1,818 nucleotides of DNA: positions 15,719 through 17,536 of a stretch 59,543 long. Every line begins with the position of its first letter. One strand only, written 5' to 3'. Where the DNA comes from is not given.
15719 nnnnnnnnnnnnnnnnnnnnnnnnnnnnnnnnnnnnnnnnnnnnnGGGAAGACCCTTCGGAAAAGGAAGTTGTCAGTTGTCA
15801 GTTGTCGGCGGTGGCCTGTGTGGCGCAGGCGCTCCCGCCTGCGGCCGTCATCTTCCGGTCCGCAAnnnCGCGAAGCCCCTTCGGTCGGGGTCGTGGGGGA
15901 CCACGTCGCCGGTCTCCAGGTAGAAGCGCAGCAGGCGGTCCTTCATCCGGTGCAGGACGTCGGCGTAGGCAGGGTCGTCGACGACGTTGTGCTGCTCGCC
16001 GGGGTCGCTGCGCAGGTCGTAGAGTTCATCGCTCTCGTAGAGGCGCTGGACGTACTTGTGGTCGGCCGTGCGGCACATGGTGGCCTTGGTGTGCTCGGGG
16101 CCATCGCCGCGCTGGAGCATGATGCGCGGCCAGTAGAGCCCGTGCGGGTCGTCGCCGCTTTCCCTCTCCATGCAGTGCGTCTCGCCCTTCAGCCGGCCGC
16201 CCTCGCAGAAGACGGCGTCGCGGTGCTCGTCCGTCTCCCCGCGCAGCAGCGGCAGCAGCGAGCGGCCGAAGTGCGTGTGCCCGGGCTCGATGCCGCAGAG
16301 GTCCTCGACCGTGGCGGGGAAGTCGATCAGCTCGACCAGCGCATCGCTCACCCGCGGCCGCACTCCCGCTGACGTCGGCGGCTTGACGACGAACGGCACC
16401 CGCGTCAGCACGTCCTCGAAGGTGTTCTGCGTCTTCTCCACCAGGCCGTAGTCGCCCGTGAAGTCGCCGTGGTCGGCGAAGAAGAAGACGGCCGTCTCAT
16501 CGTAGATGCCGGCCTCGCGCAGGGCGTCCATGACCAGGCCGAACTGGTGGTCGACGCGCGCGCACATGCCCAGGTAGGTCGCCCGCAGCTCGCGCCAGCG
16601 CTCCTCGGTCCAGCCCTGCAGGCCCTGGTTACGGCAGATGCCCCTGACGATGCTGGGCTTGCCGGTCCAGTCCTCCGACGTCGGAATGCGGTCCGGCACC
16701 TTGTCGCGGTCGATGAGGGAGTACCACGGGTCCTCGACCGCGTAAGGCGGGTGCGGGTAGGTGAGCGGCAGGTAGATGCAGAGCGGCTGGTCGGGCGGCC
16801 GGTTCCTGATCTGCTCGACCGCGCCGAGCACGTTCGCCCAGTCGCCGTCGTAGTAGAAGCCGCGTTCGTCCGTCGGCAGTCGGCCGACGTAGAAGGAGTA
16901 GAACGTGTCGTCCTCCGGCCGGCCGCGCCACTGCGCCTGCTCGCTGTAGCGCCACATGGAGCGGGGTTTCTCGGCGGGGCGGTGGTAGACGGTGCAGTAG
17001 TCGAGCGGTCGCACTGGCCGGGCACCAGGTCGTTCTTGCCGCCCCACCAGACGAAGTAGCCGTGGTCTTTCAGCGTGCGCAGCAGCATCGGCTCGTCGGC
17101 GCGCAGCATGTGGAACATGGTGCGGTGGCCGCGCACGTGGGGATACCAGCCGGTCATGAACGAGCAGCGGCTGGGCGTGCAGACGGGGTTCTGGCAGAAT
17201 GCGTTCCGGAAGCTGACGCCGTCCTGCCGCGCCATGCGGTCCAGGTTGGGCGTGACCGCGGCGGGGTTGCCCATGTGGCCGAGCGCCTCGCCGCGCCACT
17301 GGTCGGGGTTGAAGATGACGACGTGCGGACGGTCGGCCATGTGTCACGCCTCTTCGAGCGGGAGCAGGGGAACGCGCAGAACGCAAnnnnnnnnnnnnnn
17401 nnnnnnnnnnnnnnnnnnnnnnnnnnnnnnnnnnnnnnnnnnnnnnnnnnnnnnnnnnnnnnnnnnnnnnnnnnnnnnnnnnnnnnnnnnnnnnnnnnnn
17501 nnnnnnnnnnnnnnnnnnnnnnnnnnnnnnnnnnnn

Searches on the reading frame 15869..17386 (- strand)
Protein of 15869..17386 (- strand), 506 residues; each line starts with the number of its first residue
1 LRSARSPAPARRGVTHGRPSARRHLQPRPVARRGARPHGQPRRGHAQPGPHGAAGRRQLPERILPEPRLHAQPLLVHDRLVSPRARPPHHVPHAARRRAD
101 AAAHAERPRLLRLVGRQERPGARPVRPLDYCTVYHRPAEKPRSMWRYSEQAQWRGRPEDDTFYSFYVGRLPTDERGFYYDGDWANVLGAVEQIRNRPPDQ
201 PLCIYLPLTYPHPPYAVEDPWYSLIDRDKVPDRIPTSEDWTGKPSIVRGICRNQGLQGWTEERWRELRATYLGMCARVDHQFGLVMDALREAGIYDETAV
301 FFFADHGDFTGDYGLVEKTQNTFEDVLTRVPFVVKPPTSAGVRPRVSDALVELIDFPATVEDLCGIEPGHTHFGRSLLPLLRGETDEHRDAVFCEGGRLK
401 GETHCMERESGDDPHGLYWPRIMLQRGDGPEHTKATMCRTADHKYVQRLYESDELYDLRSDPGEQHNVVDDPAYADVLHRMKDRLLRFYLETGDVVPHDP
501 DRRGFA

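Call 9: search_protein_families(library=pfam, proteins=[window:15869-17386:-])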
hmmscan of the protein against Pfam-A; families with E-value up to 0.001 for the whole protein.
window:15869-17386:- (506 aa): 2 families
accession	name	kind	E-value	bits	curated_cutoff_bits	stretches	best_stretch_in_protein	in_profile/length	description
PF00884.28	Sulfatase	-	5.1e-18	65.9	25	1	165-366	141-301/301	Sulfatase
PF16347.10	SGSH_C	-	3.4e-15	57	29.3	2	438-487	99-150/154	N-sulphoglucosamine sulphohydrolase, C-terminal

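Call 10: search_protein_families(library=ncbifam, proteins=[window:15869-17386:-])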
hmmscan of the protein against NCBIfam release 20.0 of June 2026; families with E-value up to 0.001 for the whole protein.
window:15869-17386:- (506 aa): 4 families
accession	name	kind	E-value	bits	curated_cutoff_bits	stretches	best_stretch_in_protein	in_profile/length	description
NF010322.0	PRK13759.1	equivalog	3.8e-35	121.3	481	2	188-398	188-397/486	arylsulfatase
NF045661.1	HdlasePehA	equivalog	5e-30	104.6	900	1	195-491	196-487/506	phosphoric/sulfuric ester hydrolase PehA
TIGR03417.1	chol_sulfatase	equivalog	8.8e-30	104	433.45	2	198-392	181-373/500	choline-sulfatase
NF052527.1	Mn_arylsulf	exception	1.7e-20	73.4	850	1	181-395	180-389/479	manganese-dependent arylsulfatase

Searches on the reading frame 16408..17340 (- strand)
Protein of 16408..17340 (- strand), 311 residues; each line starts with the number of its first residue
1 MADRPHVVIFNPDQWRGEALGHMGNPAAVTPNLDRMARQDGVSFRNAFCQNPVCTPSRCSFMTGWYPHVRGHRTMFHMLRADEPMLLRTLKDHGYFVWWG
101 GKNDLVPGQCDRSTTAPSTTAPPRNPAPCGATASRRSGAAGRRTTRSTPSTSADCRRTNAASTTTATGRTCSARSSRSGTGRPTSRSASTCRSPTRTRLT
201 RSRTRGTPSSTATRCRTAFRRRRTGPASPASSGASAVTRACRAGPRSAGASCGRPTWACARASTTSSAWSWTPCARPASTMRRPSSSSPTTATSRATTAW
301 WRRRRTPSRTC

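Call 62: search_protein_families(library=pfam, proteins=[window:16408-17340:-], max_evalue=0.00001)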
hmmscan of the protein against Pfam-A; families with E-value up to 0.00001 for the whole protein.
window:16408-17340:- (311 aa): 1 family
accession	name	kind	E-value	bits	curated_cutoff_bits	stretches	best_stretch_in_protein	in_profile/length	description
PF00884.28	Sulfatase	-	2.2e-13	50.6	25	1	5-129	1-139/301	Sulfatase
